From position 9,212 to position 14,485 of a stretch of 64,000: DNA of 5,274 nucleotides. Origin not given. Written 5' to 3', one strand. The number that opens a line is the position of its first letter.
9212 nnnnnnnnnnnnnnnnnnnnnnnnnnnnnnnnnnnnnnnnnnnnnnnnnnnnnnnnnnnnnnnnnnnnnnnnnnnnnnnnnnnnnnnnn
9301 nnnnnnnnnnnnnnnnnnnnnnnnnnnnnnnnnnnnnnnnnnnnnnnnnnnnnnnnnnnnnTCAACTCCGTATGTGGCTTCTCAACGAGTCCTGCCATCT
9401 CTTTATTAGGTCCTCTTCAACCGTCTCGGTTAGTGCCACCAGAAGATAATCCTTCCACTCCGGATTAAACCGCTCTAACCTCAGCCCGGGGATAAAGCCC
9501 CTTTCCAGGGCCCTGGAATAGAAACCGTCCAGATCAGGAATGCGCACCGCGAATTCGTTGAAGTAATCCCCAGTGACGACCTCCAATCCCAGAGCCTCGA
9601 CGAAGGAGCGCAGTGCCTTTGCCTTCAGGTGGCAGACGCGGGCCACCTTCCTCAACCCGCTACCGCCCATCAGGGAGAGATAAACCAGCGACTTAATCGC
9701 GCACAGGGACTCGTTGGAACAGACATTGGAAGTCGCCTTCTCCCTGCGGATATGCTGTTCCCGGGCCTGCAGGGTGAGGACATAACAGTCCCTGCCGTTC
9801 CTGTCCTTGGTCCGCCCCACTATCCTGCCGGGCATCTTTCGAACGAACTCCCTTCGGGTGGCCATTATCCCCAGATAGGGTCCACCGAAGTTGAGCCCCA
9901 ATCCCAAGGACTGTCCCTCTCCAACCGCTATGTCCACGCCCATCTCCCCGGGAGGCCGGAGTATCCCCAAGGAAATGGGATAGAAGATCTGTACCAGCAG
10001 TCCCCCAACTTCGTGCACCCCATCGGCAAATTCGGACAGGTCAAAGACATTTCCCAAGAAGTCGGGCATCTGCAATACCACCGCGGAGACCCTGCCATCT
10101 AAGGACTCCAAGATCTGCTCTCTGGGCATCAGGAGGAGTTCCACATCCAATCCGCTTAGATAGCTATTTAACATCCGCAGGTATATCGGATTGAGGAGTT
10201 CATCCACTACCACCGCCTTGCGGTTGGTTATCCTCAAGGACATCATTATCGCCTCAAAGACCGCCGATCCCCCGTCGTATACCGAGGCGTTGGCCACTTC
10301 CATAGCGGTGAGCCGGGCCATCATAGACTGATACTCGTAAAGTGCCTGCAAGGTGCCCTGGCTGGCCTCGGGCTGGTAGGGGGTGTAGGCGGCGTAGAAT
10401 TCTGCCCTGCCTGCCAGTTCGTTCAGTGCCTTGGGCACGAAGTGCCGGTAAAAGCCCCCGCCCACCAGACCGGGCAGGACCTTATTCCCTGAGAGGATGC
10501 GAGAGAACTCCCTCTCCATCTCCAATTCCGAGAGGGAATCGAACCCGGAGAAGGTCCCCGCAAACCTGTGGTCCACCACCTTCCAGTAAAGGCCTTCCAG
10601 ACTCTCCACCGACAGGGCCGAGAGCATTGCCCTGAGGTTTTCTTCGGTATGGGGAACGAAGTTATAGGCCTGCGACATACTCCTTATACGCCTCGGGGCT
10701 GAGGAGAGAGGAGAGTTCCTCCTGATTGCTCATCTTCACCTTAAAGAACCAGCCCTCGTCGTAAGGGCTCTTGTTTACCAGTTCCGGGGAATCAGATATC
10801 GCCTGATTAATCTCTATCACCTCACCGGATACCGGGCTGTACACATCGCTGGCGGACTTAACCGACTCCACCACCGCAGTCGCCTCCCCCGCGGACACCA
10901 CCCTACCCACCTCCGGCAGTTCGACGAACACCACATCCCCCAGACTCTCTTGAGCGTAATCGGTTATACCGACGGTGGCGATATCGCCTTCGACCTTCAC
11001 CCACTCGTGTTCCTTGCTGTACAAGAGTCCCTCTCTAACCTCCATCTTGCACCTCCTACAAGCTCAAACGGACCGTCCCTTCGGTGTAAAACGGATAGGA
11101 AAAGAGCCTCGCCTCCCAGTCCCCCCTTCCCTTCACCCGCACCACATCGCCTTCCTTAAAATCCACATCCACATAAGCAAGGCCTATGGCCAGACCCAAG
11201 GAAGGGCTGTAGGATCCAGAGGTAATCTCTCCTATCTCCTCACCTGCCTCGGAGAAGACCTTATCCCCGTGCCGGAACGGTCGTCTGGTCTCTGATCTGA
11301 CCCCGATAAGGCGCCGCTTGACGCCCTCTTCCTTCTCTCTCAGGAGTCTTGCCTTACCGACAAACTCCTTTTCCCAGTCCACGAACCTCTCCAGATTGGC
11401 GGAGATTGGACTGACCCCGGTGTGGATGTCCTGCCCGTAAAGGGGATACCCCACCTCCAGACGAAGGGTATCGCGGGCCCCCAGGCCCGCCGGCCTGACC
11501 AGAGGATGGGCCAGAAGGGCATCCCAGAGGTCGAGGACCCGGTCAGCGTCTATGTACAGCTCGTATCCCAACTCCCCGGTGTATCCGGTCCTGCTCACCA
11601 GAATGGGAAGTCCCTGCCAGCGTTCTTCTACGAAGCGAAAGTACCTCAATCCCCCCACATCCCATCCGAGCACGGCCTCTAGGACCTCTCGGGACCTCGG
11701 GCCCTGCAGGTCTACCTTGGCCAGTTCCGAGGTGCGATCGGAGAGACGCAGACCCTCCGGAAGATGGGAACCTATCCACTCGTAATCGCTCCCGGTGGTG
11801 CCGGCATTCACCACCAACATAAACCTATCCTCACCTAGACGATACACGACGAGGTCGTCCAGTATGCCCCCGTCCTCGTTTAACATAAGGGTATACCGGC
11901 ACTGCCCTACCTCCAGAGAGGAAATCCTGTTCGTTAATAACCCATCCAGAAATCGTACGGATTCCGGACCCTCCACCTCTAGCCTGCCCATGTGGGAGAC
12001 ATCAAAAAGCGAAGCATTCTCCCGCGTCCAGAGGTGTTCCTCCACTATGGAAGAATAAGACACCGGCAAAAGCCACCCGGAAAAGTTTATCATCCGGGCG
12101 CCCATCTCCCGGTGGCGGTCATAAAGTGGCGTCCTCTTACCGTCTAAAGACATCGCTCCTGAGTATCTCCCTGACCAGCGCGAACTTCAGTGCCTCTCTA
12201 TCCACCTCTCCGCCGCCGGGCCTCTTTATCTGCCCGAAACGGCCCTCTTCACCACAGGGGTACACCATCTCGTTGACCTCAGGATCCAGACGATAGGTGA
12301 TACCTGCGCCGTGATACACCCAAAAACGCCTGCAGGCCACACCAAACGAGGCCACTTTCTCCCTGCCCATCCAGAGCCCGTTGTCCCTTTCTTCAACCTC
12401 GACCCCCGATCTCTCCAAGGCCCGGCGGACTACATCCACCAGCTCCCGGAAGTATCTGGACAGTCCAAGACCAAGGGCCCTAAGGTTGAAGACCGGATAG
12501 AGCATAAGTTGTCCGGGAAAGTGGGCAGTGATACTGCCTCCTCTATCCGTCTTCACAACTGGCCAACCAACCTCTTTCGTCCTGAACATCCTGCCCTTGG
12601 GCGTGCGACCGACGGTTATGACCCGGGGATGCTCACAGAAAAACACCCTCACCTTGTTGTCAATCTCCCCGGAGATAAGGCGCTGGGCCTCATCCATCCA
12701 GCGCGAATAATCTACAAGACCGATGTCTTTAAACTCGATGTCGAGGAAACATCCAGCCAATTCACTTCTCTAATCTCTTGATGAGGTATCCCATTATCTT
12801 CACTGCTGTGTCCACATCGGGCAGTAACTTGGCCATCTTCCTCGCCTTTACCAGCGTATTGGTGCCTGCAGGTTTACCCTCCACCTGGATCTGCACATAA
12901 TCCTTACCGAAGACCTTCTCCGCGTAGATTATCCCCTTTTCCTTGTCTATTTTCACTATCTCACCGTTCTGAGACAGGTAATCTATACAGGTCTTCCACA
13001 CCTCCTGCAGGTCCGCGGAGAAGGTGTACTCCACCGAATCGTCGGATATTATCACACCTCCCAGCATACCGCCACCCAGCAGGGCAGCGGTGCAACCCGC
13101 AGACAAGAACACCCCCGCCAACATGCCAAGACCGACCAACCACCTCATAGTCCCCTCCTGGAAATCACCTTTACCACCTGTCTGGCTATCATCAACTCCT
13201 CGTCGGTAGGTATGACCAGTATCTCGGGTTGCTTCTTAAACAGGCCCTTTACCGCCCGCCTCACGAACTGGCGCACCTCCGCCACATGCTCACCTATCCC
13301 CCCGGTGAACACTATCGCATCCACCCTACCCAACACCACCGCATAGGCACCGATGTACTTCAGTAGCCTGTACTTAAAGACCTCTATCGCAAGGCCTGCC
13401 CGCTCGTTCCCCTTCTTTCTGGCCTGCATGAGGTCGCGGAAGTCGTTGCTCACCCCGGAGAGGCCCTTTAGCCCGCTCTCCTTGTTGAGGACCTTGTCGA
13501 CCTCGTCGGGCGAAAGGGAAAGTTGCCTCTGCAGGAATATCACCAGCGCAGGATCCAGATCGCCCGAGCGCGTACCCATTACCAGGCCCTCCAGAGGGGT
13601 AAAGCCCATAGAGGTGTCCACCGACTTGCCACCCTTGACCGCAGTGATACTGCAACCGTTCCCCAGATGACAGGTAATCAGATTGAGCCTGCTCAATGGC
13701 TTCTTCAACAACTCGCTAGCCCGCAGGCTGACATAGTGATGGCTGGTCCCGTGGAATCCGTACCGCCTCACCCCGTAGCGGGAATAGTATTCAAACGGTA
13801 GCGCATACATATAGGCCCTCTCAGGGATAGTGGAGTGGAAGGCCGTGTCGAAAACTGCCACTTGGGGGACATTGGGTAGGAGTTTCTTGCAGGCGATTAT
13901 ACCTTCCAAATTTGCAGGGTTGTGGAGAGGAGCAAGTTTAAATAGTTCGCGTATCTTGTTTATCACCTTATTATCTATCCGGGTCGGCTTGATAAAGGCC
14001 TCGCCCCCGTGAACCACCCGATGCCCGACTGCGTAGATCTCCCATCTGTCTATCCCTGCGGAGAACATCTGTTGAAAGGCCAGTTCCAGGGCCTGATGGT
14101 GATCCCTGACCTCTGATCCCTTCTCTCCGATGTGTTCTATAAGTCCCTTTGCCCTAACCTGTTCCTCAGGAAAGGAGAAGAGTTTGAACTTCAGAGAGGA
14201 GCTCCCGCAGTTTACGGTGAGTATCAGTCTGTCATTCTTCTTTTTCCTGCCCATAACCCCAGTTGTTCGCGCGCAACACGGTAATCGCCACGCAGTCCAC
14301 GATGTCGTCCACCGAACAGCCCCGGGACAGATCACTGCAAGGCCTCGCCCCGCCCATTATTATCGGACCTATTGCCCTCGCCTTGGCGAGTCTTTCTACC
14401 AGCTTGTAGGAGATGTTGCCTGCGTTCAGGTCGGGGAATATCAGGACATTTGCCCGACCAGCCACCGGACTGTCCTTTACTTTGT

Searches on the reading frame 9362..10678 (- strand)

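Call 34: search_protein_families(library=pfam, proteins=[window:9362-10678:-], max_evalue=0.00001)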
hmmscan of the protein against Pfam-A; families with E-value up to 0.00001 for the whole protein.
window:9362-10678:- (438 aa): 1 family
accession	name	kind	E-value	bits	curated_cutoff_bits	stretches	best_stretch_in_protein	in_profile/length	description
PF02347.22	GDC-P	-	4.5e-110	368.9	26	1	7-425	3-422/429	Glycine cleavage system P-protein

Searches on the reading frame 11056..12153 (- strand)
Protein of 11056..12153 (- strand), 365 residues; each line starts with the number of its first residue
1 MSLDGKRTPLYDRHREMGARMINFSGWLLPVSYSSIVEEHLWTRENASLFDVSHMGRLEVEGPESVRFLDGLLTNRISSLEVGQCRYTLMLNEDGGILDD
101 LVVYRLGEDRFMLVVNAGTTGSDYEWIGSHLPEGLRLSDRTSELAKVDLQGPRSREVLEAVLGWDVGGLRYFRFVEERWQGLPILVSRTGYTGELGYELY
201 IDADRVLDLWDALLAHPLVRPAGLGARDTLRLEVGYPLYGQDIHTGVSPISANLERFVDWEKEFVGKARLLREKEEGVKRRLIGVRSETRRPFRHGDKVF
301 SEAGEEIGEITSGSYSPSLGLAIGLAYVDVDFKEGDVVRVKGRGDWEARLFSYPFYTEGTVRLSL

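Call 34: search_protein_families(library=pfam, proteins=[window:11056-12153:-], max_evalue=0.00001)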
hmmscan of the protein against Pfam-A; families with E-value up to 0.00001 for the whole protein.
window:11056-12153:- (365 aa): 2 families
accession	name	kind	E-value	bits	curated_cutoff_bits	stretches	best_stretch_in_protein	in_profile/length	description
PF01571.26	GCV_T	-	3.2e-91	305.5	25.6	1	10-256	1-254/255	Aminomethyltransferase folate-binding domain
PF08669.17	GCV_T_C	-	2.9e-16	59.6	25.9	1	280-356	1-79/80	Glycine cleavage T-protein C-terminal barrel domain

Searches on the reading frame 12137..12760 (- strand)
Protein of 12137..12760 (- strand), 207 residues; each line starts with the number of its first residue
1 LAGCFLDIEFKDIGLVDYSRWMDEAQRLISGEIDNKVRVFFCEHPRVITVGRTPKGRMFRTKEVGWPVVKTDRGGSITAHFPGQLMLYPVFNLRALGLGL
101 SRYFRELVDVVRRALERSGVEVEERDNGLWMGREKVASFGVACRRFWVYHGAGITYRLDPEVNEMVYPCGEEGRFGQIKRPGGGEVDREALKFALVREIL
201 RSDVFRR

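Call 34: search_protein_families(library=pfam, proteins=[window:12137-12760:-], max_evalue=0.00001)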
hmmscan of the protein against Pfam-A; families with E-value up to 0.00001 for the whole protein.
window:12137-12760:- (207 aa): 1 family
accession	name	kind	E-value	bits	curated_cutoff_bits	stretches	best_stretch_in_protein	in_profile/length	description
PF21948.1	LplA-B_cat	-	2e-22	80.5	27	1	35-198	21-198/200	Lipoyl protein ligase A/B catalytic domain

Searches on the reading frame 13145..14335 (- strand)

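Call 35: search_protein_families(library=pfam, proteins=[window:13145-14335:-], max_evalue=0.00001)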
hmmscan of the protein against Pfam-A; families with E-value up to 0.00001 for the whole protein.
window:13145-14335:- (396 aa): 1 family
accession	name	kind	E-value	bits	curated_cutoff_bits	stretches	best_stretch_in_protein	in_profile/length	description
PF00871.23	Acetate_kinase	-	2.7e-136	454.8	22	1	38-364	2-349/392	Acetokinase family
